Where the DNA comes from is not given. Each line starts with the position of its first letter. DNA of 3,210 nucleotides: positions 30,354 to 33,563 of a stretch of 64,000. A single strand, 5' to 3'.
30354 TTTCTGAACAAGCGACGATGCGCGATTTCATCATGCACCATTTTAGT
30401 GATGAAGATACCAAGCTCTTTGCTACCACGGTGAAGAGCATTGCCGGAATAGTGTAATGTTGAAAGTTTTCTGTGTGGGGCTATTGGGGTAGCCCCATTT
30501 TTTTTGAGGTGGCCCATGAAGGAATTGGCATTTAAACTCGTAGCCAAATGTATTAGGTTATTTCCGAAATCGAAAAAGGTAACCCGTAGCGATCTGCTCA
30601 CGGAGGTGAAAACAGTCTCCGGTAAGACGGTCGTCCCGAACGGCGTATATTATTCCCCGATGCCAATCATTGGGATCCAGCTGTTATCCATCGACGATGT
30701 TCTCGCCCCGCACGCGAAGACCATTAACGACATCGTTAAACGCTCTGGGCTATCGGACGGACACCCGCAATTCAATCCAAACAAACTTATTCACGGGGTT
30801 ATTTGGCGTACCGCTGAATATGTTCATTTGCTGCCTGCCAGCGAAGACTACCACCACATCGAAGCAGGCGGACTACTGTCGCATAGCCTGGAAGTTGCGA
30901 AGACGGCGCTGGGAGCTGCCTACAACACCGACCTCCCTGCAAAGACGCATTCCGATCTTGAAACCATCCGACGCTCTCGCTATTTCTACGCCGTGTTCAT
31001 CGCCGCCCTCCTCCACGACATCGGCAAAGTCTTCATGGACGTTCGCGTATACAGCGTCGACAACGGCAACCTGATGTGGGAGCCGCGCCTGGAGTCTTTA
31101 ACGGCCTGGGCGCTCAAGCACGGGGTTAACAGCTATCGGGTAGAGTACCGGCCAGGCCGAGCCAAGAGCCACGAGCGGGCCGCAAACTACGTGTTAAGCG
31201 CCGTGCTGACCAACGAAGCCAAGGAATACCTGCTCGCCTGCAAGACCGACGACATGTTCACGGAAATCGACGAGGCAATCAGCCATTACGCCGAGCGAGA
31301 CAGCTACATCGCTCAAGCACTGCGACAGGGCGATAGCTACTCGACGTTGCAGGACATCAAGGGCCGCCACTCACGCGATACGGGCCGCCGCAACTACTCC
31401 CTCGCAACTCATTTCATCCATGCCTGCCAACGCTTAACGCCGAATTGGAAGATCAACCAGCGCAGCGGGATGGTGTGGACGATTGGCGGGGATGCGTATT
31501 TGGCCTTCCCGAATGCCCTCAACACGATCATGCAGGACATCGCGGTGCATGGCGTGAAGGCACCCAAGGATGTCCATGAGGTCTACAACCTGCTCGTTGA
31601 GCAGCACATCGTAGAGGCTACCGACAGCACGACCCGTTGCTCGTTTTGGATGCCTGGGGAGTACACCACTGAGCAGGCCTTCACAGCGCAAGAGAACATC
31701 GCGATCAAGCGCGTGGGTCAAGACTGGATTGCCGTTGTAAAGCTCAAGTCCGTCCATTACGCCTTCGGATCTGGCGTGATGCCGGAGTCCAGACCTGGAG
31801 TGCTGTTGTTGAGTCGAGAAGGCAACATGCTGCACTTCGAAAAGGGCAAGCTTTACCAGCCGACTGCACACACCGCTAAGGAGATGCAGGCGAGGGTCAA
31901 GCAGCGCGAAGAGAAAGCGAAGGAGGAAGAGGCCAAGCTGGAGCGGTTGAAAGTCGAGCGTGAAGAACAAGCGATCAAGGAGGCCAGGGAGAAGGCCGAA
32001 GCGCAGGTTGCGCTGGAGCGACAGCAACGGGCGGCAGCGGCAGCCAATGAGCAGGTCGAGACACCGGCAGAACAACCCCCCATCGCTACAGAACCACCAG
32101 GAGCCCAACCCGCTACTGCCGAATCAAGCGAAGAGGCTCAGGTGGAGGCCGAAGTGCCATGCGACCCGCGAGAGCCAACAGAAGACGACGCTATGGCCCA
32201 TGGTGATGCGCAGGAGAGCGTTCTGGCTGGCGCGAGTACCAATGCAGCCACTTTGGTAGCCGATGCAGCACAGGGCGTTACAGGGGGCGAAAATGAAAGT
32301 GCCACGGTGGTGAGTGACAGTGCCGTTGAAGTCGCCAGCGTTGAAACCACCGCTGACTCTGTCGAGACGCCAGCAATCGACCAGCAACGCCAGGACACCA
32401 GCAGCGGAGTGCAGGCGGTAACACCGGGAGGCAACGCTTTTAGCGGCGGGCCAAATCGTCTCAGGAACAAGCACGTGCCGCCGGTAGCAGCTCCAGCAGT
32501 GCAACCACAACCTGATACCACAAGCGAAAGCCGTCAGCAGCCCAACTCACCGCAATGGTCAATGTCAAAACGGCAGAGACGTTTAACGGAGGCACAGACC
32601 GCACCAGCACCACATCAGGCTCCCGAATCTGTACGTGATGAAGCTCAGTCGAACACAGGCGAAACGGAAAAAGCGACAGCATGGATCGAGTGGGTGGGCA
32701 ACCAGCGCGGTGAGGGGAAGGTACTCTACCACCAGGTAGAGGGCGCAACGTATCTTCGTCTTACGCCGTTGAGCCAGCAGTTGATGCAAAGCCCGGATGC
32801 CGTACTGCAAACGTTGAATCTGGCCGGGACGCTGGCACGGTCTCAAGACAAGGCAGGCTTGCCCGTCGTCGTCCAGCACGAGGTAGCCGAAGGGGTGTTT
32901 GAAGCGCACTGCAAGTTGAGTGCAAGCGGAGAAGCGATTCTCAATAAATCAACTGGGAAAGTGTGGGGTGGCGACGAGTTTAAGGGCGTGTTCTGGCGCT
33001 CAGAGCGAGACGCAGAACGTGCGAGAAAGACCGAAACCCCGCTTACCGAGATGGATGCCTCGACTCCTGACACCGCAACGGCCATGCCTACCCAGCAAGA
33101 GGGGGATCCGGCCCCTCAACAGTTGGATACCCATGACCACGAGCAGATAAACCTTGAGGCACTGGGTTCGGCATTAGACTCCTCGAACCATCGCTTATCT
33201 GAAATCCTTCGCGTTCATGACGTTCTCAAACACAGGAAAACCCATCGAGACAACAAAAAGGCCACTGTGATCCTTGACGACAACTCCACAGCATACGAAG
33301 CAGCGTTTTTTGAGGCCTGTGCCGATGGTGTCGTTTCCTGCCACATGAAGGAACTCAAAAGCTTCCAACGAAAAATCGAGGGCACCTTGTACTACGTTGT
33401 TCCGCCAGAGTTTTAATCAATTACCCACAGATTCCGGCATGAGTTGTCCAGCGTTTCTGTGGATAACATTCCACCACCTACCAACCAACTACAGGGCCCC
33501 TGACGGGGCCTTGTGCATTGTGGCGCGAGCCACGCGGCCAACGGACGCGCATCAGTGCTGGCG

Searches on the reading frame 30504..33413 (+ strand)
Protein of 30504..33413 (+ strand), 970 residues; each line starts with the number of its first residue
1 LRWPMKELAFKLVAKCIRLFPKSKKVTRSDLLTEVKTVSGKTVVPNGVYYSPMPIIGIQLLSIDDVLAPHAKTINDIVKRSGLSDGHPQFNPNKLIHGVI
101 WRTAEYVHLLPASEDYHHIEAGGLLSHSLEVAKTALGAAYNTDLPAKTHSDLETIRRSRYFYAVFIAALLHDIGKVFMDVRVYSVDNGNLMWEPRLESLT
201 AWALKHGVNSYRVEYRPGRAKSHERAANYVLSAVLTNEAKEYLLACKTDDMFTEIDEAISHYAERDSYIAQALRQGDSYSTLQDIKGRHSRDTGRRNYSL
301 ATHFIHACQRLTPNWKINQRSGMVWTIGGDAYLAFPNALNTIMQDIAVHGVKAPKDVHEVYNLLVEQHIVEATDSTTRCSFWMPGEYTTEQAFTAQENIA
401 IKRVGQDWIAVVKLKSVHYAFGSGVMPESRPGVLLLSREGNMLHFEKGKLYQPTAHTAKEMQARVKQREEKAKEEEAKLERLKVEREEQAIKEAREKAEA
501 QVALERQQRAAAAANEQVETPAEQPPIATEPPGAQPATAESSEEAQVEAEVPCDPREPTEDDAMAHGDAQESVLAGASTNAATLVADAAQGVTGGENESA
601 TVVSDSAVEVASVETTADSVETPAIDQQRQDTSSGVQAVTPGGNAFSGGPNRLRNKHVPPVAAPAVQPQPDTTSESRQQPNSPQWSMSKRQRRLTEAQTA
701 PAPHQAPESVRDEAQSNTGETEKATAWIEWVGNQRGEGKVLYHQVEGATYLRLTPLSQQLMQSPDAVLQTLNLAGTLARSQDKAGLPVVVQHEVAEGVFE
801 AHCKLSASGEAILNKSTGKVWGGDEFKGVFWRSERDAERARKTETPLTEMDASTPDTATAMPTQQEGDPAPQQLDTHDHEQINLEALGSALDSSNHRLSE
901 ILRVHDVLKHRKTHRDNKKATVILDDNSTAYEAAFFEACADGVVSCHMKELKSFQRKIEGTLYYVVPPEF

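Call 26: search_dna_similar(query=window:30504-33413:+, collection=plasmids, mode=protein, max_rows=40, rows=best, max_evalue=1e-30)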
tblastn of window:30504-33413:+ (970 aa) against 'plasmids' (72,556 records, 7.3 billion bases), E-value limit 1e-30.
Records with a match: 1877; places in all: 1881; records where one place covers at least 80% of the query: 2.
Best place of each record, by identity: >=99% 2; 60-80% 2; <60% 1873.
By first word of the organism name: Klebsiella 632; Escherichia 501; Salmonella 331; Enterobacter 253; Citrobacter 58; Raoultella 24; Shewanella 15; Leclercia 14; Vibrio 11; Aeromonas 6; and 14 more.
By predicted mobility (MOB-suite, as given by PLSDB): conjugative 1788; mobilizable 73; non-mobilizable 16.
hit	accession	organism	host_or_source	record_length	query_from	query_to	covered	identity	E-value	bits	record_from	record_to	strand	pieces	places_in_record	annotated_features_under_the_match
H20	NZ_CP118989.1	Aeromonas allosaccharophila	Homo sapiens,cell culture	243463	1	970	100%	99.3%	0e+0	1794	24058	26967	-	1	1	mobH: MobH family relaxase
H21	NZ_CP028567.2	Aeromonas hydrophila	Pure Culture,Sewage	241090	1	970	100%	99.2%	0e+0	1791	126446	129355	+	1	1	mobH: MobH family relaxase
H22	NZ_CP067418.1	Aeromonas media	cell culture,water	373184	10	497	50%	57.8%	0e+0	590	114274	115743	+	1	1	mobH: MobH family relaxase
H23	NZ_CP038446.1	Aeromonas media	cell culture,sludge from bioreactor ...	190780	4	461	47%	60.7%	0e+0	596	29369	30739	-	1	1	mobH: MobH family relaxase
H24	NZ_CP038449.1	Aeromonas media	cell culture,sludge from bioreactor ...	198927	4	461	47%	60.7%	0e+0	596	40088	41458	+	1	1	mobH: MobH family relaxase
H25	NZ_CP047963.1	Aeromonas media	cell culture,hospital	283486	10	461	47%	59.6%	3e-180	588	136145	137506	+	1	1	mobH: MobH family relaxase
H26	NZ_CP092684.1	Vibrio campbellii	Hippocampus kuda,Pure isolate,aquarium ...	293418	33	446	43%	33.9%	3e-64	245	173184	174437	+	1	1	mobH: MobH family relaxase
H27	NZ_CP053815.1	Vibrio cholerae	bacterial culture,Water sample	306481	34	447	43%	33.2%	3e-59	229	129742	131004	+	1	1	mobH: MobH family relaxase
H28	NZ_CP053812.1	Vibrio cholerae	bacterial culture,Water sample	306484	34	447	43%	33.2%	3e-59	229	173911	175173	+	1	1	mobH: MobH family relaxase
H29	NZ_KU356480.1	Vibrio parahaemolyticus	shrimp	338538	34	447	43%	33.2%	3e-59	229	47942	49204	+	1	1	mobH: MobH family relaxase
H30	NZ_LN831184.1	Vibrio cholerae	New Delhi seepage water sample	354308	34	447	43%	33.2%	4e-59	229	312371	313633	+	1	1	mobH: MobH family relaxase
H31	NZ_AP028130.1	Vibrio fluvialis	Homo sapiens,Stool sample from a ...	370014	34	447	43%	33.2%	4e-59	229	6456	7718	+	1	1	mobH: MobH family relaxase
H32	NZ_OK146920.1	Vibrio alginolyticus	-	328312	57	447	40%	33.5%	1e-58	228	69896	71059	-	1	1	mobH: MobH family relaxase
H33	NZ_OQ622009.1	Vibrio parahaemolyticus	-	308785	57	447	40%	33.5%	2e-58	227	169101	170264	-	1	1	mobH: MobH family relaxase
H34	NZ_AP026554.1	Vibrio vulnificus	shrimp,shrimp food,homogenised shrimp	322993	57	447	40%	33.5%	2e-58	227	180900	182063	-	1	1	mobH: MobH family relaxase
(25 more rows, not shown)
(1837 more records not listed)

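Call 27: get_annotated_region(hit=H22, flank=7000)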
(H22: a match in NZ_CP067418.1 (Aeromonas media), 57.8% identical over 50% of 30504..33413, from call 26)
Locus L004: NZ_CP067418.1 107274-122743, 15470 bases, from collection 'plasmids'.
description: Aeromonas media strain E31 plasmid pE31A, complete sequence
organism: Aeromonas media (NCBI taxid 651)
taxonomy: Bacteria; Pseudomonadota; Gammaproteobacteria; Aeromonadales; Aeromonadaceae; Aeromonas; Aeromonas media
host: -; source: cell culture,water; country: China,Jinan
typing (MOB-suite, as given by PLSDB): non-mobilizable; replicon IncU
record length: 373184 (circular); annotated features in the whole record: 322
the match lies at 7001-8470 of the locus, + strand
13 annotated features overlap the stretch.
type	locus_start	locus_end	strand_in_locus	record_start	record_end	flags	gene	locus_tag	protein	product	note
CDS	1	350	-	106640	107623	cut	-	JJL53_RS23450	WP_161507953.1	SLAC1 anion channel family protein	-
CDS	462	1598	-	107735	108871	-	-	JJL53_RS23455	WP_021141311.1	ISAs1-like element ISAs12 family transposase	GO:0006313 - DNA transposition [Evidence IEA]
CDS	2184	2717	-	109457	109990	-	-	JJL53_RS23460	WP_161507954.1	NifB/NifX family molybdenum-iron cluster-binding protein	-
CDS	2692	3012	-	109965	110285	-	-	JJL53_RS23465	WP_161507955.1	DUF134 domain-containing protein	-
CDS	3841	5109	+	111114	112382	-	-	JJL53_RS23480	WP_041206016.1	IS4-like element ISAeme4 family transposase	GO:0006313 - DNA transposition [Evidence IEA]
CDS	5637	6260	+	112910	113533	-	mobI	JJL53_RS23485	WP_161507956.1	conjugative transfer protein MobI(A/C)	-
CDS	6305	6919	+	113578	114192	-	-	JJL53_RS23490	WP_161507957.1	hypothetical protein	-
CDS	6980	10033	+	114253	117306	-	mobH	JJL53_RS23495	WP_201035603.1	MobH family relaxase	-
CDS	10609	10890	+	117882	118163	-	-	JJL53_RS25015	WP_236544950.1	excalibur calcium-binding domain-containing protein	-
CDS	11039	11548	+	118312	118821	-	-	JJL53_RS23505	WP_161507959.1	cold shock domain-containing protein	-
CDS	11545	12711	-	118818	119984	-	-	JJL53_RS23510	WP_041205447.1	RNA-guided endonuclease TnpB family protein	-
CDS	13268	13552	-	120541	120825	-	nadS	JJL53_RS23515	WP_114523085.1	NadS family protein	-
CDS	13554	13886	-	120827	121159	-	-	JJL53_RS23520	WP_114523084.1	type II toxin-antitoxin system RelE/ParE family toxin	-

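Call 28: get_annotated_region(hit=H23, flank=7000)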
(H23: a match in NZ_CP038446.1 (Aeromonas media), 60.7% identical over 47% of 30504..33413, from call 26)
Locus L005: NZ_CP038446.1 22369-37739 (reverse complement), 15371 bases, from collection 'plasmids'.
description: Aeromonas media strain R25-3 plasmid pAeme3, complete sequence
organism: Aeromonas media (NCBI taxid 651)
taxonomy: Bacteria; Pseudomonadota; Gammaproteobacteria; Aeromonadales; Aeromonadaceae; Aeromonas; Aeromonas media
host: -; source: cell culture,sludge from bioreactor treating oxytetracycline bearing wastewater; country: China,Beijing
typing (MOB-suite, as given by PLSDB): non-mobilizable
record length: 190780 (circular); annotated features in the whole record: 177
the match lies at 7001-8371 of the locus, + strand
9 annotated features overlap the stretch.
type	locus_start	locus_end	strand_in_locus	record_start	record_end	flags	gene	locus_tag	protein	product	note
CDS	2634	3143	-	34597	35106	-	-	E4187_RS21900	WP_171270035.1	hypothetical protein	-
CDS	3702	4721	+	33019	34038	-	-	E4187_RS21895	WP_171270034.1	hypothetical protein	-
CDS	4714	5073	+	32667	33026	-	-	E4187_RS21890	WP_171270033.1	hypothetical protein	-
CDS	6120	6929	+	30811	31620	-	-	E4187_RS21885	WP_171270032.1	hypothetical protein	-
CDS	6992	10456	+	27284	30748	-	mobH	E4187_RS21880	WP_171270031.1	MobH family relaxase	-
CDS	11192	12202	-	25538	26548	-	-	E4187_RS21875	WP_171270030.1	tetratricopeptide repeat protein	-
CDS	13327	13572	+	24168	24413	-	-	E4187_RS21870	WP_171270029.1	type II toxin-antitoxin system Phd/YefM family antitoxin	GO:0045927 - positive regulation of growth [Evidence IEA]; GO:0006355 - regulation of DNA-templated transcription ...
CDS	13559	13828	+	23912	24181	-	-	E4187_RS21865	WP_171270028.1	Txe/YoeB family addiction module toxin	GO:0008219 - cell death [Evidence IEA]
CDS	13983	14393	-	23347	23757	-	-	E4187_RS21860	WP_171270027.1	hypothetical protein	-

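Call 29: get_annotated_region(hit=H25, flank=7000)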
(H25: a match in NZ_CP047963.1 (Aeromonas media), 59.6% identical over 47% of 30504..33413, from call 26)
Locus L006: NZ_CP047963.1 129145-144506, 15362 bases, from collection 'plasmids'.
description: Aeromonas media strain MC64 plasmid pMC64A, complete sequence
organism: Aeromonas media (NCBI taxid 651)
taxonomy: Bacteria; Pseudomonadota; Gammaproteobacteria; Aeromonadales; Aeromonadaceae; Aeromonas; Aeromonas media
host: -; source: cell culture,hospital; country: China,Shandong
typing (MOB-suite, as given by PLSDB): non-mobilizable; replicon IncU
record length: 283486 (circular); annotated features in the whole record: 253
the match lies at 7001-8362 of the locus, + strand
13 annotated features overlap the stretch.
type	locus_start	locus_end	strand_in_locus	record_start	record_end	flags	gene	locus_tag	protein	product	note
CDS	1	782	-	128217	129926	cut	-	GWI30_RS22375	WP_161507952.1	FAD-dependent oxidoreductase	-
CDS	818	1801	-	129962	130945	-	-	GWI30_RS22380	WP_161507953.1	SLAC1 anion channel family protein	-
CDS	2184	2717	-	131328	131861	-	-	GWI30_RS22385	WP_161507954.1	NifB/NifX family molybdenum-iron cluster-binding protein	-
CDS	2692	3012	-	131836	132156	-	-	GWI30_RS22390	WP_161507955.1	DUF134 domain-containing protein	-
CDS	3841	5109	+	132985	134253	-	-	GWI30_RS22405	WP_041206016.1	IS4-like element ISAeme4 family transposase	GO:0006313 - DNA transposition [Evidence IEA]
CDS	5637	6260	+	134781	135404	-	mobI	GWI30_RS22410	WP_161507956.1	conjugative transfer protein MobI(A/C)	-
CDS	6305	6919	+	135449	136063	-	-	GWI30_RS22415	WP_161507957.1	hypothetical protein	-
CDS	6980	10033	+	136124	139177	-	mobH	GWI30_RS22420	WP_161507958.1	MobH family relaxase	-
CDS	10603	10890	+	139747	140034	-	-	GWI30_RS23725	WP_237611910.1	excalibur calcium-binding domain-containing protein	-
CDS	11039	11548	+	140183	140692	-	-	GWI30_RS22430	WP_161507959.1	cold shock domain-containing protein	-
CDS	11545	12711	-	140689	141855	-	-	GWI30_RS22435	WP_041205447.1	RNA-guided endonuclease TnpB family protein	-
CDS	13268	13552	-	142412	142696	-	nadS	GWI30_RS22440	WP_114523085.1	NadS family protein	-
CDS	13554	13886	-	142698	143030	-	-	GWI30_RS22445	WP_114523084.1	type II toxin-antitoxin system RelE/ParE family toxin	-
